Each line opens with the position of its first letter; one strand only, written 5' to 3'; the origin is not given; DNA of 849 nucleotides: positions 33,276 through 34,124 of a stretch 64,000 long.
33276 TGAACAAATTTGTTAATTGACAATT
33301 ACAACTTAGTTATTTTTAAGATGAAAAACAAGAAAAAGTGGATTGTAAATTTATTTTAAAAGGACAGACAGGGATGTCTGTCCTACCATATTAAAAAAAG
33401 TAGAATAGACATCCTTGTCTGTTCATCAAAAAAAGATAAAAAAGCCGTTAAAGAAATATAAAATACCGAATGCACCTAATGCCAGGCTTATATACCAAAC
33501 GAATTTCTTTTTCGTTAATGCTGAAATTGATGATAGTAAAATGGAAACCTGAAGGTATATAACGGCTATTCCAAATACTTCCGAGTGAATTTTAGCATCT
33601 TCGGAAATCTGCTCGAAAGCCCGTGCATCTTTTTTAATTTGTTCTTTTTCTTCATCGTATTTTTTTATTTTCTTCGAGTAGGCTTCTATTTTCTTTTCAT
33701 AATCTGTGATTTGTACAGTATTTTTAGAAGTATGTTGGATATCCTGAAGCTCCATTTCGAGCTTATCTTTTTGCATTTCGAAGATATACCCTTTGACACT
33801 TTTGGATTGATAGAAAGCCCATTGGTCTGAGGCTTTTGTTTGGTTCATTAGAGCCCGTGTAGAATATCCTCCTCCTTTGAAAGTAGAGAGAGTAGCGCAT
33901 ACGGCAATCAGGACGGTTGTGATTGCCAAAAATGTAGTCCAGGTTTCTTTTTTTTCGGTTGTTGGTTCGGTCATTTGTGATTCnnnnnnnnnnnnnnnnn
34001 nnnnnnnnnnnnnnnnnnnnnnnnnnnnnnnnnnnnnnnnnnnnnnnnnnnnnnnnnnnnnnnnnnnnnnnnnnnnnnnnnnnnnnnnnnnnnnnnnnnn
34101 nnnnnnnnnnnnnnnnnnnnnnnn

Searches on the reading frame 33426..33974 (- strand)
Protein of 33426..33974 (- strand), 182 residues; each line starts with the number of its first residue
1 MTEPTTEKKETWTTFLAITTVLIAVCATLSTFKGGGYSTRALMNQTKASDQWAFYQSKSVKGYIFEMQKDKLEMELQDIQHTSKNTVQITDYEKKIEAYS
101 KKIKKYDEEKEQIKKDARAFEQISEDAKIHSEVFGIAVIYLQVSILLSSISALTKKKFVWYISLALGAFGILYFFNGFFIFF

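Call 3: search_protein_families(library=pfam, proteins=[window:33426-33974:-], max_evalue=0.01)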
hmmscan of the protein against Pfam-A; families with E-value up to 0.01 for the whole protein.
window:33426-33974:- (182 aa): 4 families
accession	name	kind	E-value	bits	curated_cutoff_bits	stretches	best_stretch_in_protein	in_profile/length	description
PF14235.11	DUF4337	-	5.1e-53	180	27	1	15-178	3-161/161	Domain of unknown function (DUF4337)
PF03839.21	Sec62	-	4.6e-05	23.8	27.8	1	55-174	32-145/191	Translocation protein Sec62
PF12795.12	MscS_porin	-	0.0046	17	34.4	1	75-126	18-68/238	Mechanosensitive ion channel porin domain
PF02737.24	3HCDH_N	-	0.0075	16.6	22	1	63-159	26-123/180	3-hydroxyacyl-CoA dehydrogenase, NAD binding domain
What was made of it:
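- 33426..33974 (-): DUF4337 membrane protein, 182 aa; adjacent host gene, not part of the modules. PF14235 5e-53 (call 3).
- Checked: DUF4337, 33426-33974: 5e-53 (call 3).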

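Call 4: search_protein_families(library=padloc, proteins=[window:33426-33974:-], max_evalue=0.01)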
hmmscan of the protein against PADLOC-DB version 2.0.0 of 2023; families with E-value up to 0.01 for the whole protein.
window:33426-33974:- (182 aa): 2 families
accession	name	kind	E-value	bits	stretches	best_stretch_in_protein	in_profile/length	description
PDLC03859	LmuB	-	0.00091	16.5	1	57-127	410-482/611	-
PDLC04407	PDC-M09A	-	0.0091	13.5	0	90-140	61-111/282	-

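Call 5: search_protein_families(library=ncbifam, proteins=[window:33426-33974:-], max_evalue=0.01)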
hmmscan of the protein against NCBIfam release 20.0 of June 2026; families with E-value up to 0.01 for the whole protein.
window:33426-33974:- (182 aa): 0 families

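Call 52: search_protein_families(library=phrogs, proteins=[window:33426-33974:-], max_evalue=0.001)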
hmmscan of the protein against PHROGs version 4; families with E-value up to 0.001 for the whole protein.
window:33426-33974:- (182 aa): 0 families
